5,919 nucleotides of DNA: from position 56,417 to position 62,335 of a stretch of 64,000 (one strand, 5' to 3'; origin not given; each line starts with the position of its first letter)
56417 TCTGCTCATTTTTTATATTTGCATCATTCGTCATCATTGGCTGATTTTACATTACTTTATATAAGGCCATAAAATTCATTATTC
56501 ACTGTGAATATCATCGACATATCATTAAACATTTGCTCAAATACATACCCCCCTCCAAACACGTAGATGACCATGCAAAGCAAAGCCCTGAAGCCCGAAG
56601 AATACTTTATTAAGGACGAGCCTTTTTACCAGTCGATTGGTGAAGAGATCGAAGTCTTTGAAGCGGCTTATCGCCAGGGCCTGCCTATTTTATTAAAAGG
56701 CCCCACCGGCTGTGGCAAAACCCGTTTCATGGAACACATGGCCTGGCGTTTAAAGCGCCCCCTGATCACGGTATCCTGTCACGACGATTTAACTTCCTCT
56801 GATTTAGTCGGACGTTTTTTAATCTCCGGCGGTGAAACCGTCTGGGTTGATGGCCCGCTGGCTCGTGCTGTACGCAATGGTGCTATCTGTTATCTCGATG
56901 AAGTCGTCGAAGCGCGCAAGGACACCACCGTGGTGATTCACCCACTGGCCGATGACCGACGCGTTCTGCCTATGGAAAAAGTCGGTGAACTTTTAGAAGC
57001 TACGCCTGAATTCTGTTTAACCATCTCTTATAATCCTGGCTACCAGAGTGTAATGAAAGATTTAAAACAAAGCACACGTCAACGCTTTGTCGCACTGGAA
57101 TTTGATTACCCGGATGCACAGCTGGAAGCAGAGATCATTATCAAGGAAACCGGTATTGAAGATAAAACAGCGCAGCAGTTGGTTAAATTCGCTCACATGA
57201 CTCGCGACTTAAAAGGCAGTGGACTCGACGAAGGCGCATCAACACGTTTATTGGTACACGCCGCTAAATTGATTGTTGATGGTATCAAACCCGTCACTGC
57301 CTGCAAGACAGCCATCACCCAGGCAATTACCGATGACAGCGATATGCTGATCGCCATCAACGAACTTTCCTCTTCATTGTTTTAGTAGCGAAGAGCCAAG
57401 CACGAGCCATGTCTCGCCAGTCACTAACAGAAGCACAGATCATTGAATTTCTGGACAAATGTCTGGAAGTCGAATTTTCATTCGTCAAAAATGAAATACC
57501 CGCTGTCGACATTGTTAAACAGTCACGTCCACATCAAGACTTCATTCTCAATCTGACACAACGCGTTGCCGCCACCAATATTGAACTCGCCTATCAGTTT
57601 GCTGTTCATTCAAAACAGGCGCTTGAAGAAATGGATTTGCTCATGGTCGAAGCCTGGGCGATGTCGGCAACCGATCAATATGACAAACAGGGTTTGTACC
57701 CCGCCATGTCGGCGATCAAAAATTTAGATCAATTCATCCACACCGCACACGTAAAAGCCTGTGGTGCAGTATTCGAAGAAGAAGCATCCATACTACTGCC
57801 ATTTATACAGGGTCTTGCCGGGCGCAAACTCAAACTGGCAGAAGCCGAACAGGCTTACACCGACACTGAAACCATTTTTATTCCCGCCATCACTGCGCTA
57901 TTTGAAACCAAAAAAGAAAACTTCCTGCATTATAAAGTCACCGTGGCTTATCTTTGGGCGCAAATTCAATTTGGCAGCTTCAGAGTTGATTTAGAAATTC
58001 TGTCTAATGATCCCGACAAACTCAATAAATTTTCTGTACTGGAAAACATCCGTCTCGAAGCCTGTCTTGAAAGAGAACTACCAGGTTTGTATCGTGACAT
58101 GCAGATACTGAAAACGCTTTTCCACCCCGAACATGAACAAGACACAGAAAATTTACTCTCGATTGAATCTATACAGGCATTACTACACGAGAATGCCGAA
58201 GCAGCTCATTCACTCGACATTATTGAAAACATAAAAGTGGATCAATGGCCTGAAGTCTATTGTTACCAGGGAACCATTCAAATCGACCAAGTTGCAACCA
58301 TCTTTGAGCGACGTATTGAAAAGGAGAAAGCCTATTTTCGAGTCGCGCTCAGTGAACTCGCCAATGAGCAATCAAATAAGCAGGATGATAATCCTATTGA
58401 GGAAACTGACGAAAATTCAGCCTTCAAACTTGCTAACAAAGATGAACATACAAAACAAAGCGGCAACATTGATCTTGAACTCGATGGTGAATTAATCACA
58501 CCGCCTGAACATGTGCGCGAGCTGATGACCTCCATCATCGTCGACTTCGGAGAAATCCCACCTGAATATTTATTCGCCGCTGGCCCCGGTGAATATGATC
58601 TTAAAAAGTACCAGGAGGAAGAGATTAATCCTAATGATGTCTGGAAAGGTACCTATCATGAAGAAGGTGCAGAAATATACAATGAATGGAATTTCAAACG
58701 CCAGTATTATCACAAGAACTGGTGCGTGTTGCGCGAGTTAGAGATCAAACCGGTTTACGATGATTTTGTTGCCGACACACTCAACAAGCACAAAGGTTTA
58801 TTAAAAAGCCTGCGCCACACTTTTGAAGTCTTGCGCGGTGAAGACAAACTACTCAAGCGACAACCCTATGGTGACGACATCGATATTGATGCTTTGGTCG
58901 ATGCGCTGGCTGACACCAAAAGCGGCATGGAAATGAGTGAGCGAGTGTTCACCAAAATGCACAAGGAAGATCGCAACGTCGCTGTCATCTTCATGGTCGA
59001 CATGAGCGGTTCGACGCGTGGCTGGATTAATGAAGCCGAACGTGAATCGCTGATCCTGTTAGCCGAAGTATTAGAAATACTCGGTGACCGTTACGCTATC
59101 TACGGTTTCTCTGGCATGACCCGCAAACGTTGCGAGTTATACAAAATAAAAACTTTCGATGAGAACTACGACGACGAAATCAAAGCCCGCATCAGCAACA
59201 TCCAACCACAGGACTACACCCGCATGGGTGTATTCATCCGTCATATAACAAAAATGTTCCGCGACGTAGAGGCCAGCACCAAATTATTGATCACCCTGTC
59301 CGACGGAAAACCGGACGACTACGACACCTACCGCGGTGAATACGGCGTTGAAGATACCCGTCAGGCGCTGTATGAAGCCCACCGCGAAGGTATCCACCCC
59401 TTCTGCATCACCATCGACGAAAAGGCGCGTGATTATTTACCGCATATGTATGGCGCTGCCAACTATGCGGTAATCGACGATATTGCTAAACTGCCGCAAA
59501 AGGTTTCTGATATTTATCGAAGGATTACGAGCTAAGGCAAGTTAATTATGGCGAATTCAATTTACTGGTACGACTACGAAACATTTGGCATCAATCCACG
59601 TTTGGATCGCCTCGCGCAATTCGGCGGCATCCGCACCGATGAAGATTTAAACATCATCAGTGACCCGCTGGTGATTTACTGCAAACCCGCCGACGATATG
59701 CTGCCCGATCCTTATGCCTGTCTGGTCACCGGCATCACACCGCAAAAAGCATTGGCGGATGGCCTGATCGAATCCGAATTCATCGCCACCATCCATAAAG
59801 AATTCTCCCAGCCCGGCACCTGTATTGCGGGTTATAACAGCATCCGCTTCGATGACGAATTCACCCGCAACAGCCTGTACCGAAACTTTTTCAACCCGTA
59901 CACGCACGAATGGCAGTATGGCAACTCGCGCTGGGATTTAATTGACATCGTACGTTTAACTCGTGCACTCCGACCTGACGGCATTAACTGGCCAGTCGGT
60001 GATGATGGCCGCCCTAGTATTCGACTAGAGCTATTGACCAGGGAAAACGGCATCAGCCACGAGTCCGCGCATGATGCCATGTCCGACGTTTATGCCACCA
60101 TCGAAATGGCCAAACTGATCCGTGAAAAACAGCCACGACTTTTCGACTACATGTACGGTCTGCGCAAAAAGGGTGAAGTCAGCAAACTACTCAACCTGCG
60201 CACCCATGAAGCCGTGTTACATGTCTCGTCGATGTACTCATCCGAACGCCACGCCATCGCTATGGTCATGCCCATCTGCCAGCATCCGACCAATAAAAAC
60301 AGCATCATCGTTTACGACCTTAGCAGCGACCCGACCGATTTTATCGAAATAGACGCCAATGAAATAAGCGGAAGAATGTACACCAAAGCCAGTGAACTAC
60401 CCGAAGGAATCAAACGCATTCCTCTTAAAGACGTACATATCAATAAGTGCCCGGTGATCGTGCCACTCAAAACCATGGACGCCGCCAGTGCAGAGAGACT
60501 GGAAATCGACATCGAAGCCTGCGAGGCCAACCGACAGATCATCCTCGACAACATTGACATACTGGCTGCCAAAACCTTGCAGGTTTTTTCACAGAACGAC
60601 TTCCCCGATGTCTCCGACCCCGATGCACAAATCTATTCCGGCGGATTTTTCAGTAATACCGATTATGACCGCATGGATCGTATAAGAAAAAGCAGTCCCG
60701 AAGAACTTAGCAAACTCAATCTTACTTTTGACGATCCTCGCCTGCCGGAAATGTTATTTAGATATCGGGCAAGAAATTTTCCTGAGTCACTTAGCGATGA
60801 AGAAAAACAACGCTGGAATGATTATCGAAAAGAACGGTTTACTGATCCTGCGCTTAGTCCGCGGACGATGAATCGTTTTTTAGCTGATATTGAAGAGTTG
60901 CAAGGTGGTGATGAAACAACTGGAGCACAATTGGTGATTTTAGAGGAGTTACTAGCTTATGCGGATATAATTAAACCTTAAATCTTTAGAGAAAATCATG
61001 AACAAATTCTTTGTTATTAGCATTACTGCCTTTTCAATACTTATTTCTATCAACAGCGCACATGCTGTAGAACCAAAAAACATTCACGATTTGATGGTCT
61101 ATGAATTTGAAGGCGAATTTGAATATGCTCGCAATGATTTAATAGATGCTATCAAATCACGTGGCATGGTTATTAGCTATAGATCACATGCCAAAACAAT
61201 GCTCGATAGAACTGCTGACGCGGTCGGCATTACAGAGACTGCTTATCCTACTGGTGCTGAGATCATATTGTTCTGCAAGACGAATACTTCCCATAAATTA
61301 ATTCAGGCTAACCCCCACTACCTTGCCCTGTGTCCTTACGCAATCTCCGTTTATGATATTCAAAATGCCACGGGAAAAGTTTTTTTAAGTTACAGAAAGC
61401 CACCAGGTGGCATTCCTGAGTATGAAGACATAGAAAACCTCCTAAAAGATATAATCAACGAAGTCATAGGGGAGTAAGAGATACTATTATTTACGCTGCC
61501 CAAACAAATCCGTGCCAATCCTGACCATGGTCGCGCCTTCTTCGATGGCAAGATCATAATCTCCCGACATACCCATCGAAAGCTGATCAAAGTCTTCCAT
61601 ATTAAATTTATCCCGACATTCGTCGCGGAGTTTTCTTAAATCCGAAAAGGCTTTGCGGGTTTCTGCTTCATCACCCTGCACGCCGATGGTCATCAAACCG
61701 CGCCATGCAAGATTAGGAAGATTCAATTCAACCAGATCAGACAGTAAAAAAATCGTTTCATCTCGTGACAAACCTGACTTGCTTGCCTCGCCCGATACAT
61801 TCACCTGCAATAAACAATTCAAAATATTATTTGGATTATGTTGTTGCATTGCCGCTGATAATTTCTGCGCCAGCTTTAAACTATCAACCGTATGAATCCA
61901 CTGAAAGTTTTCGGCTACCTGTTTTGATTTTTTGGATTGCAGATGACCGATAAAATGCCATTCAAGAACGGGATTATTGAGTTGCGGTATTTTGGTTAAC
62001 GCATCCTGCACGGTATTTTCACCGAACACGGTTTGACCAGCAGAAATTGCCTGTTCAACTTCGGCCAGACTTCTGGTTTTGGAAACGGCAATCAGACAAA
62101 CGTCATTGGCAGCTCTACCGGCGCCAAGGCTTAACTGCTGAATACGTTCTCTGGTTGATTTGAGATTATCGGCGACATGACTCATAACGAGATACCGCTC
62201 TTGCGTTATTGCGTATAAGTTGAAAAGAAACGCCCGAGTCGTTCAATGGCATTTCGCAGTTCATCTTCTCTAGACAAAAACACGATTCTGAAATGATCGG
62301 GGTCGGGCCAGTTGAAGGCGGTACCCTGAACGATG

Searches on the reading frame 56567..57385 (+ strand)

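Call 82: search_protein_families(library=pfam, proteins=[window:56567-57385:+], max_evalue=0.00001)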
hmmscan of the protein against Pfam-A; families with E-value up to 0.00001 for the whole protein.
window:56567-57385:+ (272 aa): 2 families
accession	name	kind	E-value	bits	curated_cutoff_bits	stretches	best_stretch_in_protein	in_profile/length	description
PF07728.20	AAA_5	-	3.9e-33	114.8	22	1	40-174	1-139/139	AAA domain (dynein-related subfamily)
PF08406.16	CbbQ_C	-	1.1e-29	102.9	20.6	1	187-269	1-83/85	CbbQ/NirQ/NorQ C-terminal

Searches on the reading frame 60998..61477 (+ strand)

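Call 82: search_protein_families(library=pfam, proteins=[window:60998-61477:+], max_evalue=0.00001)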
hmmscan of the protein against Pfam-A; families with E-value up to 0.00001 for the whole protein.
window:60998-61477:+ (159 aa): 1 family
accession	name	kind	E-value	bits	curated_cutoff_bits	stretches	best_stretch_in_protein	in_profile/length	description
PF03625.19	DUF302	-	6.5e-08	32.8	23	1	87-135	18-63/63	Domain of unknown function DUF302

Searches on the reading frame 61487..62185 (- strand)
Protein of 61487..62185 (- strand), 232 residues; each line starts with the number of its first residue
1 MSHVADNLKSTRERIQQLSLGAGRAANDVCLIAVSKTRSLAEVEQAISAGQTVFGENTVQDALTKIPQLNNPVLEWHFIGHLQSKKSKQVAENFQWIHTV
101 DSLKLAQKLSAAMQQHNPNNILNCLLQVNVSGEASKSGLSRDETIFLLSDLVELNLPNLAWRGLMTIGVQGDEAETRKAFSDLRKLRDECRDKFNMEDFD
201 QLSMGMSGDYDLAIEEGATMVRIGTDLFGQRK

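Call 82: search_protein_families(library=pfam, proteins=[window:61487-62185:-], max_evalue=0.00001)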
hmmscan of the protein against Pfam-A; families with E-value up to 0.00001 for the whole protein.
window:61487-62185:- (232 aa): 1 family
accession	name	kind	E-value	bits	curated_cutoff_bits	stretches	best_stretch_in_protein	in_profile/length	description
PF01168.26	Ala_racemase_N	-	1.3e-18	68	24.1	1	25-231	17-219/220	Alanine racemase, N-terminal domain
